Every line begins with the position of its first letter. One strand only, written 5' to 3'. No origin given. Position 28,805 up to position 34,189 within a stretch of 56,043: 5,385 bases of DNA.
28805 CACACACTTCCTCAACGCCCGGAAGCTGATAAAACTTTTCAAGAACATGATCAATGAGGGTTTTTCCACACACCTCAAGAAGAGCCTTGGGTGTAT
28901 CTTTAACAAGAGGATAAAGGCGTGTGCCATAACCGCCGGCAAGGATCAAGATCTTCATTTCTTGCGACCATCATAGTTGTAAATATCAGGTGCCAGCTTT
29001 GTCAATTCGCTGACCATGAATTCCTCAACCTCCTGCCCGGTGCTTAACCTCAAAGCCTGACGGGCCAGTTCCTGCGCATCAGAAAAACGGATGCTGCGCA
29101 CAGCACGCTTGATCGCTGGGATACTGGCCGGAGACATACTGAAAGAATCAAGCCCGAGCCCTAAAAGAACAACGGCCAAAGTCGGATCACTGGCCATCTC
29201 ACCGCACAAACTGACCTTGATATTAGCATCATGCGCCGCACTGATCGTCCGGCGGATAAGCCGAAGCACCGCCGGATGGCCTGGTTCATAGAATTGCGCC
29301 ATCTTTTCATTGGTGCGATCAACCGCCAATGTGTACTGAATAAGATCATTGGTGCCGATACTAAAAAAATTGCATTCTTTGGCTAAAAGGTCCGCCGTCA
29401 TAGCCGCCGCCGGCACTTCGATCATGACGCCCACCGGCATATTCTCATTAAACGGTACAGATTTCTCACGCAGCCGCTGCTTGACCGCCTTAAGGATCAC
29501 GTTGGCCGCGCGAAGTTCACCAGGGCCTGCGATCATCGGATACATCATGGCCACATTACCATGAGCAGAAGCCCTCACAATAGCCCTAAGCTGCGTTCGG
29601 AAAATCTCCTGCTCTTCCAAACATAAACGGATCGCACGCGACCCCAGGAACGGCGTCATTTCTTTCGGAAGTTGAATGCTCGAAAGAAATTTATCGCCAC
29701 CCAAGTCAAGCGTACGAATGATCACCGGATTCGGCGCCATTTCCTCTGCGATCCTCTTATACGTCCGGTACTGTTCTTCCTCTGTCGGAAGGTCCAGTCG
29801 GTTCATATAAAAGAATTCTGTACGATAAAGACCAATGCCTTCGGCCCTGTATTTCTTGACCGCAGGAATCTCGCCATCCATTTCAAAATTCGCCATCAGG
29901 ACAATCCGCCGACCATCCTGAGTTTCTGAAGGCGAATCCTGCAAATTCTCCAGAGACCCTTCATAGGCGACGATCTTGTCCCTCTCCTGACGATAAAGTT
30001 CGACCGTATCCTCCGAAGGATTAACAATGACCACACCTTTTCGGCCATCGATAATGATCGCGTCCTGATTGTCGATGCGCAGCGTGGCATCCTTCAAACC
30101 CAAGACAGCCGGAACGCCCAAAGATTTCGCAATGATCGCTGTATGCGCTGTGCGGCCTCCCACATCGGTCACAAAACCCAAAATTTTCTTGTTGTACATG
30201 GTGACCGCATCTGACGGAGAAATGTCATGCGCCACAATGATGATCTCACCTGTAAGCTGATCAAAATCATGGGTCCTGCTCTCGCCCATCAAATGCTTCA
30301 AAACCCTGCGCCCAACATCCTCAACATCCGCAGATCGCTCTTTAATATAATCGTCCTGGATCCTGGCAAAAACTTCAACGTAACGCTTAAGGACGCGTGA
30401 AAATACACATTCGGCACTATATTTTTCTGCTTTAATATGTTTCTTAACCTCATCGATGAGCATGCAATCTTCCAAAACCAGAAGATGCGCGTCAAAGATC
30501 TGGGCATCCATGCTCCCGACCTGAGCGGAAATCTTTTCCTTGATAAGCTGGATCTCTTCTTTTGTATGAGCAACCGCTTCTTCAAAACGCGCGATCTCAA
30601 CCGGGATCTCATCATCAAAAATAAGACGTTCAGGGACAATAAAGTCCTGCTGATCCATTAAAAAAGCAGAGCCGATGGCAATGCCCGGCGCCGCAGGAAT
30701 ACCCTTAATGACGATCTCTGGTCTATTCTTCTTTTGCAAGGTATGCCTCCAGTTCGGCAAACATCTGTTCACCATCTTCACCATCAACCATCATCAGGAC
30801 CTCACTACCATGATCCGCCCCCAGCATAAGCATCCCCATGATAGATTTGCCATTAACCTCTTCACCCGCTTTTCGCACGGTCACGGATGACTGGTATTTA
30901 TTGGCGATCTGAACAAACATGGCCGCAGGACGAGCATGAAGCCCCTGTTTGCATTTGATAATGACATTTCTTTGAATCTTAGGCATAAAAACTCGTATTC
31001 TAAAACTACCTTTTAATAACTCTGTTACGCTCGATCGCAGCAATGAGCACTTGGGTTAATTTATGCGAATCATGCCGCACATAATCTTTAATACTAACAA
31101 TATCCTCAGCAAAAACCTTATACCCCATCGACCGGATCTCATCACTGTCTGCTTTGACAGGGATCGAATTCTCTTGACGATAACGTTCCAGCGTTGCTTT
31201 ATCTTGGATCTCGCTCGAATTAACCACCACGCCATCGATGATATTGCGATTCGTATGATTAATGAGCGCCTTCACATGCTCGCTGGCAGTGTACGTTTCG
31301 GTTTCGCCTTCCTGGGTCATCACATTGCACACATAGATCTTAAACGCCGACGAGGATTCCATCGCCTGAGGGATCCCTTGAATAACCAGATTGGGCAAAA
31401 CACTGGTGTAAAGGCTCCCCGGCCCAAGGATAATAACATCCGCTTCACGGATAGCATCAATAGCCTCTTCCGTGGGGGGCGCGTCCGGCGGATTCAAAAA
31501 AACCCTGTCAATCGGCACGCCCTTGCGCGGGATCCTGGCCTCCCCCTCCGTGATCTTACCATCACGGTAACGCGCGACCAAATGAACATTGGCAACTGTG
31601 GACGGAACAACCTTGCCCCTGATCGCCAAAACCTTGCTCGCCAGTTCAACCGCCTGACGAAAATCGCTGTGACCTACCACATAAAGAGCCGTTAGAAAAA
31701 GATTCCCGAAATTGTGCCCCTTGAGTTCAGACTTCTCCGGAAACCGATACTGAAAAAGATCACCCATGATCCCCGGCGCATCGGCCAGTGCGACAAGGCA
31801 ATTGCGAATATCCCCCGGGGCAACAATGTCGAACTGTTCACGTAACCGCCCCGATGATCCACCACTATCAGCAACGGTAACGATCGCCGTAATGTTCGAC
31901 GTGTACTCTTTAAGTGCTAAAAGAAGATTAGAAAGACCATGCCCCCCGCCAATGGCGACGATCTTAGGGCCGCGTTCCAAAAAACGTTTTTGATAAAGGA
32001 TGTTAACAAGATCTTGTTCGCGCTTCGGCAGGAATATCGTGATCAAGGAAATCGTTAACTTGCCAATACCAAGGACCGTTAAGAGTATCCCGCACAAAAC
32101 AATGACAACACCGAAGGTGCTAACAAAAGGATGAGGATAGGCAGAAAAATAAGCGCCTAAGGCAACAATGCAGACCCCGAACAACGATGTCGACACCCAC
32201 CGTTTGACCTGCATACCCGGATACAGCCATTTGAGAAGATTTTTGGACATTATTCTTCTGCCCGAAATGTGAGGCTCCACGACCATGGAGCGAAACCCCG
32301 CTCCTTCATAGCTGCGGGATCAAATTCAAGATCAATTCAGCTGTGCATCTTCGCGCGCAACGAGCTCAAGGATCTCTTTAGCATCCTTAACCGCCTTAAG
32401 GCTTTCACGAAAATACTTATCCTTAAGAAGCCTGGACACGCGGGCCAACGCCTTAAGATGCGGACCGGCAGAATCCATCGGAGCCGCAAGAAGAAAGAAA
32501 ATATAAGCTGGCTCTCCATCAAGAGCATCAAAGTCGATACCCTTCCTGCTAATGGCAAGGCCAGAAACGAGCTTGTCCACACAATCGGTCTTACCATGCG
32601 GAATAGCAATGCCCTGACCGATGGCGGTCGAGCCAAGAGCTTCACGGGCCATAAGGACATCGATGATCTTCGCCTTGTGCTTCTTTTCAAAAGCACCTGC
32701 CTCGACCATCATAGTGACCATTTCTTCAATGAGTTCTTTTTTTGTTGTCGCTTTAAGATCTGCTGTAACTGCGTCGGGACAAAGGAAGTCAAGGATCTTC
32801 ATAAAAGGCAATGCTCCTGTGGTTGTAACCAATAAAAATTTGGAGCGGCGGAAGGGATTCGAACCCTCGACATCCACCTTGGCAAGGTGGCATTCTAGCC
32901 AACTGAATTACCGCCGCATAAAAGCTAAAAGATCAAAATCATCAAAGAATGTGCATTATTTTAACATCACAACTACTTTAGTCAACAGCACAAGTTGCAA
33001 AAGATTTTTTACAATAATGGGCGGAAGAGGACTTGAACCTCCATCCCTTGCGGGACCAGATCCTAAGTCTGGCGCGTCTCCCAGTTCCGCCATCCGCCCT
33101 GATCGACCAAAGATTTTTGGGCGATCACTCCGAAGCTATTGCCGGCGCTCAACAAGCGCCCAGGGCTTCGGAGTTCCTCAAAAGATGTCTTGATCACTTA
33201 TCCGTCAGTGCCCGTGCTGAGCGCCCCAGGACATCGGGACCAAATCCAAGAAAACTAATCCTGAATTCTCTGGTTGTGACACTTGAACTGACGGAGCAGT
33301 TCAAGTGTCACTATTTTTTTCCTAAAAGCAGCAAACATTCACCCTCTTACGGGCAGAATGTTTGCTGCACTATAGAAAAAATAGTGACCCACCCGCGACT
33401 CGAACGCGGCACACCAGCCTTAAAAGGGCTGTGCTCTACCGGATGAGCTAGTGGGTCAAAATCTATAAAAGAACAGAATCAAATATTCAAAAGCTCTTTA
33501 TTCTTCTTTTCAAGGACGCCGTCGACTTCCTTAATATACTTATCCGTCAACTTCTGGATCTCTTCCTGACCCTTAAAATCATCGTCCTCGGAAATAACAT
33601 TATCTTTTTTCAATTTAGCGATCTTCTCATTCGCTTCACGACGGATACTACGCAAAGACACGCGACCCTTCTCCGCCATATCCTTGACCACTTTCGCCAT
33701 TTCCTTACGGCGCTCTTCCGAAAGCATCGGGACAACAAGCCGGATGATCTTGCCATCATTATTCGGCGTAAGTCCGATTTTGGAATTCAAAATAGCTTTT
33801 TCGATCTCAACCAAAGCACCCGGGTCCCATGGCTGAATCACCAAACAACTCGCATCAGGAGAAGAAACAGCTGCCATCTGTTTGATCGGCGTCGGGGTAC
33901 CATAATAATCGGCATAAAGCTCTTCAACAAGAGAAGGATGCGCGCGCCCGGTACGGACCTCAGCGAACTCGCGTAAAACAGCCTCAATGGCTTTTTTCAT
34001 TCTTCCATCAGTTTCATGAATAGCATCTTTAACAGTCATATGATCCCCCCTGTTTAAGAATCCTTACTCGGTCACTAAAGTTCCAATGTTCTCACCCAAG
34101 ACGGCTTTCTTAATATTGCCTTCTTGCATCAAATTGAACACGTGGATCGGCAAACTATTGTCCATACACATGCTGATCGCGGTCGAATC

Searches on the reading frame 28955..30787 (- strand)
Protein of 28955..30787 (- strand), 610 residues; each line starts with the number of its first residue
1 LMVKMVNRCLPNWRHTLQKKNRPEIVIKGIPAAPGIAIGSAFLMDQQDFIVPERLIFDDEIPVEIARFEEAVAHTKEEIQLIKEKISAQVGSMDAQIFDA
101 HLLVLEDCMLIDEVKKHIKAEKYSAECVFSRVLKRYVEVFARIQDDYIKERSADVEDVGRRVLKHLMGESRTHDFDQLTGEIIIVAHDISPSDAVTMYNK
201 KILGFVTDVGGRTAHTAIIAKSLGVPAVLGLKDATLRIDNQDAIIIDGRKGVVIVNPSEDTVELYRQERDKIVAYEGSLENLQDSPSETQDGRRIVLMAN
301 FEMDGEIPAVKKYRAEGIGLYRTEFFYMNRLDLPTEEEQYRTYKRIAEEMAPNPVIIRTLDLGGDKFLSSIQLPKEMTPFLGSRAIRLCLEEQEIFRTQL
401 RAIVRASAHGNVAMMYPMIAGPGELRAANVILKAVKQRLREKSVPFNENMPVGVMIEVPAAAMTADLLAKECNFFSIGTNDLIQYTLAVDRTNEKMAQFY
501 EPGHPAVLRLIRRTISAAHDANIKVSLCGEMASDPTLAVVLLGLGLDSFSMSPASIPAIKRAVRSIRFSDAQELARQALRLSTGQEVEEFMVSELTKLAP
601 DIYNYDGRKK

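Call 62: search_protein_families(library=pfam, proteins=[window:28955-30787:-], max_evalue=0.0001)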
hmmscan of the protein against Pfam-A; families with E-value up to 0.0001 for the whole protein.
window:28955-30787:- (610 aa): 3 families
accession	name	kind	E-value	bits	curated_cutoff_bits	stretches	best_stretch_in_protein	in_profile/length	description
PF02896.24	PEP-utilizers_C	-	1.4e-111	372.8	22.8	1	280-566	5-291/293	PEP-utilising enzyme, PEP-binding domain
PF05524.18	PEP-utilisers_N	-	5.2e-31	107.8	24.4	1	28-151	1-121/121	PEP-utilising enzyme, N-terminal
PF00391.29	PEP-utilizers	-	4.5e-22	77.9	23.1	1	182-251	5-72/72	PEP-utilising enzyme, mobile domain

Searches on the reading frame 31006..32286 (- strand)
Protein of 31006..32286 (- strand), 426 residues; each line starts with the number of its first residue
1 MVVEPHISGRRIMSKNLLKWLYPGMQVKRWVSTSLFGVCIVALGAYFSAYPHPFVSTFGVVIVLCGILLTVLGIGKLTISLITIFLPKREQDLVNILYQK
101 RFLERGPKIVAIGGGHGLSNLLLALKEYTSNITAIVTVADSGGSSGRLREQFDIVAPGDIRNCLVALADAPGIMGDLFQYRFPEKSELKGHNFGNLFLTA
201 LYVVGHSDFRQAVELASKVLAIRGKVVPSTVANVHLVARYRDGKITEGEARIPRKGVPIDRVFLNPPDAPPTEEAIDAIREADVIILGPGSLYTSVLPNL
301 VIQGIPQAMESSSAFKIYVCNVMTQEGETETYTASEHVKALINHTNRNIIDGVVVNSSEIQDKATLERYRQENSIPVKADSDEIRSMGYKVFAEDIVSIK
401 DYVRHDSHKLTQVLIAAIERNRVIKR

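Call 62: search_protein_families(library=pfam, proteins=[window:31006-32286:-], max_evalue=0.0001)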
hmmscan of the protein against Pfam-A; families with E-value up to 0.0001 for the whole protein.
window:31006-32286:- (426 aa): 1 family
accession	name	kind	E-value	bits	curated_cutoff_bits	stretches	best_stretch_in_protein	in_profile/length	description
PF01933.23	CofD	-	2e-110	369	30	1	109-396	1-289/290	2-phospho-L-lactate transferase CofD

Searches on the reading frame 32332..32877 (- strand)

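Call 62: search_protein_families(library=pfam, proteins=[window:32332-32877:-], max_evalue=0.0001)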
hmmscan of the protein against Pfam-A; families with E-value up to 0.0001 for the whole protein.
window:32332-32877:- (181 aa): 1 family
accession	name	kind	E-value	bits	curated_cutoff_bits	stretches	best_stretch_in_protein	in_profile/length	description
PF00359.27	PTS_EIIA_2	-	2.9e-36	125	27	1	32-174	3-142/144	Phosphoenolpyruvate-dependent sugar phosphotransferase system, EIIA 2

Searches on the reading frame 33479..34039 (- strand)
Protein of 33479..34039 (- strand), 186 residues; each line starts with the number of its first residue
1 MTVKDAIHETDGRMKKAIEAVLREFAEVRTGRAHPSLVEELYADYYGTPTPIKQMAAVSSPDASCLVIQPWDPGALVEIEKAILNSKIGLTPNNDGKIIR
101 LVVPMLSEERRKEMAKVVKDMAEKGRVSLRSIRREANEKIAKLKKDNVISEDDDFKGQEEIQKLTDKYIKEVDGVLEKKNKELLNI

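Call 63: search_protein_families(library=pfam, proteins=[window:33479-34039:-], max_evalue=0.0001)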
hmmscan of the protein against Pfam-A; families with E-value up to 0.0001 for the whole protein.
window:33479-34039:- (186 aa): 1 family
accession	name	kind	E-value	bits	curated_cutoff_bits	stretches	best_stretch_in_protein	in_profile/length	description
PF01765.24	RRF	-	1.6e-63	213.9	29.7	1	23-184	3-164/164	Ribosome recycling factor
